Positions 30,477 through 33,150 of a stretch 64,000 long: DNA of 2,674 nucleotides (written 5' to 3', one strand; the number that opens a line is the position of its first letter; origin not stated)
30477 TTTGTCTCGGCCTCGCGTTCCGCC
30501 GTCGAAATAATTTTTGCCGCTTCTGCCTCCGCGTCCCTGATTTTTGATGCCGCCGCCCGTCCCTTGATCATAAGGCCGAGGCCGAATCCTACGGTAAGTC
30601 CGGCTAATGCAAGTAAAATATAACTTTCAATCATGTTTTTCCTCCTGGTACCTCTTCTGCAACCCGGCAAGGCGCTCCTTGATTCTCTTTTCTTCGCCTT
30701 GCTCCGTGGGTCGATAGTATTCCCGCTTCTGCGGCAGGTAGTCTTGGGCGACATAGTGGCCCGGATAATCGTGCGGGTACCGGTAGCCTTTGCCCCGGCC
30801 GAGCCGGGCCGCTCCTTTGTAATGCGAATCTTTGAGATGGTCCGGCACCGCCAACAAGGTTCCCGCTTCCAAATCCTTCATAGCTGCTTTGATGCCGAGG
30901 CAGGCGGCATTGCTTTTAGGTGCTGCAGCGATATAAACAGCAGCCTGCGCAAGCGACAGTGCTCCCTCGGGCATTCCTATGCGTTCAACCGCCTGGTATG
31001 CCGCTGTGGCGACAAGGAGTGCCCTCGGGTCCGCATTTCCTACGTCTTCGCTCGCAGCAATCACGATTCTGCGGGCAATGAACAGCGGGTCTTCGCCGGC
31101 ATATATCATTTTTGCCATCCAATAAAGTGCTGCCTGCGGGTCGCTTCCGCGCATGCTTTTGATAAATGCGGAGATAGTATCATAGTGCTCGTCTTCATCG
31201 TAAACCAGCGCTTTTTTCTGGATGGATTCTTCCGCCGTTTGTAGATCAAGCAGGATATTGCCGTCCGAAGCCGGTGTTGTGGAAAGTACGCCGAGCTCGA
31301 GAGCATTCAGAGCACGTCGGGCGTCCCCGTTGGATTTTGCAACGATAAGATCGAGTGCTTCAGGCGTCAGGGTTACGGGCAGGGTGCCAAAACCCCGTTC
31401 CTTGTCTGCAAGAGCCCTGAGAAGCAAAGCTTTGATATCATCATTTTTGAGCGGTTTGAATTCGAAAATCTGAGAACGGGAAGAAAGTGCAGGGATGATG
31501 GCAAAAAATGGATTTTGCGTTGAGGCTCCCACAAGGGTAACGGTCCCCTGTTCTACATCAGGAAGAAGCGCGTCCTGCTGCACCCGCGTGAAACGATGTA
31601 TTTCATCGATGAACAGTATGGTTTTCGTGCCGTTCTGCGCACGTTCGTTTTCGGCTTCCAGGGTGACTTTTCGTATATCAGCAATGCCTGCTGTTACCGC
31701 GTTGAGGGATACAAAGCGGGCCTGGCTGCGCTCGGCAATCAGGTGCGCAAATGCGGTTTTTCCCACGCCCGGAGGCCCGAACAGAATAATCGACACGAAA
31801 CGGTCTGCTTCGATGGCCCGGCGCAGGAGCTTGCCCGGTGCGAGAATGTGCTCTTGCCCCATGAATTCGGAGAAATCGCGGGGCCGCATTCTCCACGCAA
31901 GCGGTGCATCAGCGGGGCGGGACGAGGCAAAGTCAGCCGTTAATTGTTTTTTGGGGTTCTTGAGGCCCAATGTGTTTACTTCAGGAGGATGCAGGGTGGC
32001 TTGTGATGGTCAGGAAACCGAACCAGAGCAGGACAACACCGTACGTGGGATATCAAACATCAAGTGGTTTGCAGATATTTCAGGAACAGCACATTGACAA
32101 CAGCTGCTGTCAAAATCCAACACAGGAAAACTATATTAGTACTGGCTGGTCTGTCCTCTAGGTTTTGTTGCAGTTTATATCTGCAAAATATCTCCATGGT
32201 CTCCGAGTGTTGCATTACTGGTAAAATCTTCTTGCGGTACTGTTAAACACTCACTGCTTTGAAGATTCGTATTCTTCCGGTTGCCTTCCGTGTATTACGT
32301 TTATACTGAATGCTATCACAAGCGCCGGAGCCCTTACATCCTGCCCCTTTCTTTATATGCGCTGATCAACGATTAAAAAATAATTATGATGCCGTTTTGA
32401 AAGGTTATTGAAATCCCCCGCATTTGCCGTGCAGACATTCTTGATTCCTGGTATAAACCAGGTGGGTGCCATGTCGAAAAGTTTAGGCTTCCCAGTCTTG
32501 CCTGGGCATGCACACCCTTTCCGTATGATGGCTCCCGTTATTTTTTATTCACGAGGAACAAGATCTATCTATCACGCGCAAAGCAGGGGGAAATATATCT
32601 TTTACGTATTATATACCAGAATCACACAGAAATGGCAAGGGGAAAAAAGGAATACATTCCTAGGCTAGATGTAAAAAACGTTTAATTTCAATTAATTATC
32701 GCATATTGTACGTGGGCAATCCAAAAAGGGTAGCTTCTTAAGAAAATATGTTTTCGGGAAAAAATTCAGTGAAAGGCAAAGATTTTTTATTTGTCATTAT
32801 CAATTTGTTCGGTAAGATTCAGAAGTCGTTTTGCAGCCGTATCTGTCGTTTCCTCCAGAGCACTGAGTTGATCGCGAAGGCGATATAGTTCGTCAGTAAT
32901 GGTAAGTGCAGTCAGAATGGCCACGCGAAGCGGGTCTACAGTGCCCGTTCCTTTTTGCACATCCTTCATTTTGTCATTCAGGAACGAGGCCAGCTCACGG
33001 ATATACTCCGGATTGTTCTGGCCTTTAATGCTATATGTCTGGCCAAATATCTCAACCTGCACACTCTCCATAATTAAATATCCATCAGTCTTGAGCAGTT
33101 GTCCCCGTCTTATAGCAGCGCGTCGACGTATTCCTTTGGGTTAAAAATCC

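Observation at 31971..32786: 816-bp ORF-free region with a near-consensus promoter downstream of zapA: candidate ncRNA (6S RNA-like) locus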

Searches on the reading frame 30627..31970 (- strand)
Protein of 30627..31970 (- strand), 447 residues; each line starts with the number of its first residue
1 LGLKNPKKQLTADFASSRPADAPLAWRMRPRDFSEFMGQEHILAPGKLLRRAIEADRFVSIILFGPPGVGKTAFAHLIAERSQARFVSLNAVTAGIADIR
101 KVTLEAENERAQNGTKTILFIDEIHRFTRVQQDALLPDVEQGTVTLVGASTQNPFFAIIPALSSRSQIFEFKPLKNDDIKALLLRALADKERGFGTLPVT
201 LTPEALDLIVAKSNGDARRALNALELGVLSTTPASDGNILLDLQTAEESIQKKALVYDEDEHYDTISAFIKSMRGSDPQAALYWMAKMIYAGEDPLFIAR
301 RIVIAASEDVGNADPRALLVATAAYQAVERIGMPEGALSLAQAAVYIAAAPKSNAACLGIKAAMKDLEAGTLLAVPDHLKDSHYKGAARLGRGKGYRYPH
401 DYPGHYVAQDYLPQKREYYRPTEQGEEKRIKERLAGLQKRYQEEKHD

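Call 8: find_related_loci(query=window:30627-31970:-, collection=genome_contigs, flank=4000)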
Query window:30627-31970:- (447 aa) in genome_contigs; peptide patterns used: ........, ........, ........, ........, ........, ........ (x = any residue, [..] = any of these).
600 stretches matched a pattern (row limit reached: there are more); 599 encode a relative of the query (tblastn E <= 1e-3); the best 80 are kept; 80 distinct loci.
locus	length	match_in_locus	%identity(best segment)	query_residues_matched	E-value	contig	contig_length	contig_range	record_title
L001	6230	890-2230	81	1-447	0e+0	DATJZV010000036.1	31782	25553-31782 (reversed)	MAG TPA_asm: Nitrospirota bacterium isolate SMAG_U15187 k141_2508667, whole genome shotgun sequence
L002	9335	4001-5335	80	1-445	0e+0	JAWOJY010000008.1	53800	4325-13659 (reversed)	MAG: Nitrospirota bacterium isolate bin_109_1 c_000021601467, whole genome shotgun sequence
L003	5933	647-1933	59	14-440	2e-168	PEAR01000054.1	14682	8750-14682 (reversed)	MAG: Candidatus Omnitrophota bacterium isolate Cal1bin1 scaffold144, whole genome shotgun sequence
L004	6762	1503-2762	59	23-440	2e-164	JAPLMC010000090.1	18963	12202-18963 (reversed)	MAG: Candidatus Omnitrophota bacterium isolate LacPavin_0419_WC70L_MAG_38_7 LacPavin_0419_WC70L_scaffold_83546, whole ge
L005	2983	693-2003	57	8-441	2e-172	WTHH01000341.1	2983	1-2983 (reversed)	MAG: Verrucomicrobiales bacterium isolate PL34863bin_23 NODE_30762_length_2983_cov_4.612705, whole genome shotgun sequen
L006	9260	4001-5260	57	17-434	6e-163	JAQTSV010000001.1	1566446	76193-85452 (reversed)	MAG: Candidatus Omnitrophota bacterium isolate STB_25 NODE_1_length_1566446_cov_7.163386_Sandtown_B, whole genome shotgu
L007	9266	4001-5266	57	23-443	5e-162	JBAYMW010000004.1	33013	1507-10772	MAG: Candidatus Omnitrophota bacterium isolate SO_2016_LW1_5 scaffold01101_LW64-88_2016, whole genome shotgun sequence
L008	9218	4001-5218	60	22-434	6e-158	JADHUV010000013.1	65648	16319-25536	MAG: Nitrospira sp. isolate BS150m-G55 BS-150m-C298, whole genome shotgun sequence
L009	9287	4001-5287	57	16-439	4e-157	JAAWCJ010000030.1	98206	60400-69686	MAG: Lachnospiraceae bacterium isolate ABMPRH_297_0 k141_900544, whole genome shotgun sequence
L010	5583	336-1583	57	21-434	4e-157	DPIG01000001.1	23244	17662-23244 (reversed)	MAG TPA_asm: Candidatus Omnitrophota bacterium isolate UBA10147 contig_48400, whole genome shotgun sequence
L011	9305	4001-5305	55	14-444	1e-156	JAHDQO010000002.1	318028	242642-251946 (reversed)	MAG: Tissierellales bacterium isolate SM3-B4.1 k141_70870, whole genome shotgun sequence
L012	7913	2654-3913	58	23-438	2e-156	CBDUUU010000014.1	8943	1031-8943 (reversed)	MAG TPA_asm: uncultured bacterium isolate SRR22302353_binner13_Refined_37 genome assembly, contig: ERZ25073599.4218, who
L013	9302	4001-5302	54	14-438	9e-155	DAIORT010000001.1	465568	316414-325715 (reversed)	MAG TPA_asm: Thermoanaerobacterales bacterium isolate CTOTU40129 NODE_5_length_465568_cov_23.614642, whole genome shotgu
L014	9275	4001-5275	58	22-447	1e-154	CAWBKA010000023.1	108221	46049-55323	MAG: uncultured Verrucomicrobiae bacterium isolate MFD05521.bin.2.45 genome assembly, contig: contig_16072, whole genome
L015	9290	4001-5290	56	21-447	2e-154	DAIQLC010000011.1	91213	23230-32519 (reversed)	MAG TPA_asm: Candidatus Hydrogenedentota bacterium isolate CTOTU19843 NODE_197_length_91213_cov_15.865399, whole genome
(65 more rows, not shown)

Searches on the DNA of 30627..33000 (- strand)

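Call 4: search_rna_families(source=window, start=31800, end=33000, threshold=evalue, max_evalue=10, show_alignments=3)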
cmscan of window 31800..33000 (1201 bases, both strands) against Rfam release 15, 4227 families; matches with E-value up to 10: 4.
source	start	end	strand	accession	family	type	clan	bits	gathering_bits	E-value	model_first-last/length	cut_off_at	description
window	32411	32592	-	RF00013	6S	Gene;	-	97.1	46.4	6e-20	1-187/187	no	6S / SsrS RNA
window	32916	32963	+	RF00864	mir-BART20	Gene; miRNA;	-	20.2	70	0.51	1-81/81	no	mir-BART20 microRNA precursor family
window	31861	31900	-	RF01835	HIV_FS2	Cis-reg; frameshift_element;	-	14.8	44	10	1-45/45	no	ribosomal frameshift site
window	32717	32771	-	RF01962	RMST_1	Gene; lncRNA;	-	13.6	40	2.8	1-61/61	no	Rhabdomyosarcoma 2 associated transcript conserved region 1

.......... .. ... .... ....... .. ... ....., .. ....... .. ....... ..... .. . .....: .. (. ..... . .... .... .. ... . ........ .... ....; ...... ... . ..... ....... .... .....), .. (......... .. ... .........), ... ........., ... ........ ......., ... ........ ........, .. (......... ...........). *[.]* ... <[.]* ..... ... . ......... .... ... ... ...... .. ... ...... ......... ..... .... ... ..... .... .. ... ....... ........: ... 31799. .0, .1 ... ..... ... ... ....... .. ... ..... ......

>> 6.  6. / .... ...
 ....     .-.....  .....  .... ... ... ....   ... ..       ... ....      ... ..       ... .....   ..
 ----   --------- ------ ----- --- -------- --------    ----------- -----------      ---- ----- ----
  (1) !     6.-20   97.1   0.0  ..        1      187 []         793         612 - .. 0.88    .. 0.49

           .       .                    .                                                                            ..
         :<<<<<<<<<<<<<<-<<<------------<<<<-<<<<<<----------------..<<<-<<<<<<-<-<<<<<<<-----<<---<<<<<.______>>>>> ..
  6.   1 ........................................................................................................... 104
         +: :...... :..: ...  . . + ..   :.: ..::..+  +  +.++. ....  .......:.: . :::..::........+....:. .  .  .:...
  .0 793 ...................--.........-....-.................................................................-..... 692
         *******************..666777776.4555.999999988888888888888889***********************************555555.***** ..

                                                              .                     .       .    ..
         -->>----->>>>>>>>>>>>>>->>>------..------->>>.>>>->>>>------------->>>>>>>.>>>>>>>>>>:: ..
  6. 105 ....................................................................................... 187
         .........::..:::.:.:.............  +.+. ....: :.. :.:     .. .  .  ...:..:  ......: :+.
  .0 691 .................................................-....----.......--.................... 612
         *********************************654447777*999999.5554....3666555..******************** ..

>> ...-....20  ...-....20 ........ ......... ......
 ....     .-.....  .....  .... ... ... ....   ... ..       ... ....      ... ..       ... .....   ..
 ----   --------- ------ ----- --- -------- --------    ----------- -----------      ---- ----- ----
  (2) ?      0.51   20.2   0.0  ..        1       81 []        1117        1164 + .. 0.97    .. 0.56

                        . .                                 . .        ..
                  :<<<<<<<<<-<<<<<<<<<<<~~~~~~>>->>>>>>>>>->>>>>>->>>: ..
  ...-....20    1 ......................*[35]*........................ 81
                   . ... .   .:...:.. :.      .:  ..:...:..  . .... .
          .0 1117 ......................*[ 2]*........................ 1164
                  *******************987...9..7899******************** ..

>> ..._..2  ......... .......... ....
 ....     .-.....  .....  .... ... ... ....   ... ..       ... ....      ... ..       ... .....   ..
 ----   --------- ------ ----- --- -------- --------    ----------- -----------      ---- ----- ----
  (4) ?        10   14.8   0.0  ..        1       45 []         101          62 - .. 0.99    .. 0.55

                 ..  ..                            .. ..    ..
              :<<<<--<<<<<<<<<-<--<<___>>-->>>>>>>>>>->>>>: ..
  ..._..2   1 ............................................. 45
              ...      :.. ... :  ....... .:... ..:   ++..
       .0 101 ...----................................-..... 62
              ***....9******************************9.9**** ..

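Call 9: search_rna_families(sources=[L001, L002, L008, L021], threshold=gathering)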
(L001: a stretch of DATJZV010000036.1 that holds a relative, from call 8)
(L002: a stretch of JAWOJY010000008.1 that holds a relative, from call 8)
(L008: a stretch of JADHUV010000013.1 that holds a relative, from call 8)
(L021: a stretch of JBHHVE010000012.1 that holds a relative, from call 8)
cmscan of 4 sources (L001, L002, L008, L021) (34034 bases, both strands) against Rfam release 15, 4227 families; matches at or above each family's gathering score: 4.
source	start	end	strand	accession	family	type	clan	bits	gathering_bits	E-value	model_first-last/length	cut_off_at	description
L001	254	435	+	RF00013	6S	Gene;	-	97.2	46.4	1.6e-18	1-187/187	no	6S / SsrS RNA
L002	3389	3567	+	RF00013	6S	Gene;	-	94.9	46.4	5.5e-18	1-187/187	no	6S / SsrS RNA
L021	3615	3803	+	RF00013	6S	Gene;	-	71.9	46.4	1.7e-12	1-187/187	no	6S / SsrS RNA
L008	3500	3677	+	RF00013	6S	Gene;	-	62.7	46.4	2.7e-10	1-187/187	no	6S / SsrS RNA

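Call 43: search_rna_families(sources=[L003, L004, L006, L007, L009, L011, L013, L014, L015, L016, L019, L024, L035, L048, L050, L054], threshold=gathering)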
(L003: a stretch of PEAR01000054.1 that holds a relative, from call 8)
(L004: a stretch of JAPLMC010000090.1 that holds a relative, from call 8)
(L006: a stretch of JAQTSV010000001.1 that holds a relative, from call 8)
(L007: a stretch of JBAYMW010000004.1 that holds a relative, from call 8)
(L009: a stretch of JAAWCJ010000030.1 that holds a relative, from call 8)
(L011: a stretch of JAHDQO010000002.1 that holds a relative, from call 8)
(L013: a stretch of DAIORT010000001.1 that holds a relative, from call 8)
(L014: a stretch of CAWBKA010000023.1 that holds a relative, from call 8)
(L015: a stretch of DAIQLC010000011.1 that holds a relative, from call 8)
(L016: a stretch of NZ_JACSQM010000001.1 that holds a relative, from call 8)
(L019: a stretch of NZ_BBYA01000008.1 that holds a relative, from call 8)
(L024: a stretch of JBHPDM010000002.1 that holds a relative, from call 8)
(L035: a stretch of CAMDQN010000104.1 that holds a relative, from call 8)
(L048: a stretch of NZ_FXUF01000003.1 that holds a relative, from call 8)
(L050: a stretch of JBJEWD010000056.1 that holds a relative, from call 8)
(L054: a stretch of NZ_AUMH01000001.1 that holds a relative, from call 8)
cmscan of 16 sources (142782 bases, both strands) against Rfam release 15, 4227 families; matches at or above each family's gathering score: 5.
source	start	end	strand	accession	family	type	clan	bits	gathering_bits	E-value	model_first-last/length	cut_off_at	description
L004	1214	1399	+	RF00013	6S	Gene;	-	91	46.4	2e-16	1-187/187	no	6S / SsrS RNA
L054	3512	3694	+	RF00013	6S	Gene;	-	85.4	46.4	4.4e-15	1-187/187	no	6S / SsrS RNA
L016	7474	7654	-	RF00013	6S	Gene;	-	85.3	46.4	4.5e-15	1-187/187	no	6S / SsrS RNA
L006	3612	3769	+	RF00013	6S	Gene;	-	67.2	46.4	9.6e-11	1-187/187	no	6S / SsrS RNA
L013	1869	2052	+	RF00013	6S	Gene;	-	49.3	46.4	1.7e-06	1-187/187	no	6S / SsrS RNA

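Call 53: search_dna_similar(query=window:32411-32592:-, collection=ecoli_genomes, mode=distant, max_rows=3, max_evalue=10)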
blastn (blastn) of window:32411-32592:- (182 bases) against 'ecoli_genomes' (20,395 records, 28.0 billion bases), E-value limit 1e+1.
No match.

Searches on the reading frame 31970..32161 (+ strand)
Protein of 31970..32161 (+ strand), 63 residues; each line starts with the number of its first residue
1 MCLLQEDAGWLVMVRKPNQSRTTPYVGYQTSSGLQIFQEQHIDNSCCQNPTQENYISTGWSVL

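Call 60: search_protein_families(library=pfam, proteins=[window:31970-32161:+], max_evalue=1)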
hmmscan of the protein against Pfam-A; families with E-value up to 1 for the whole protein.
window:31970-32161:+ (63 aa): 0 families
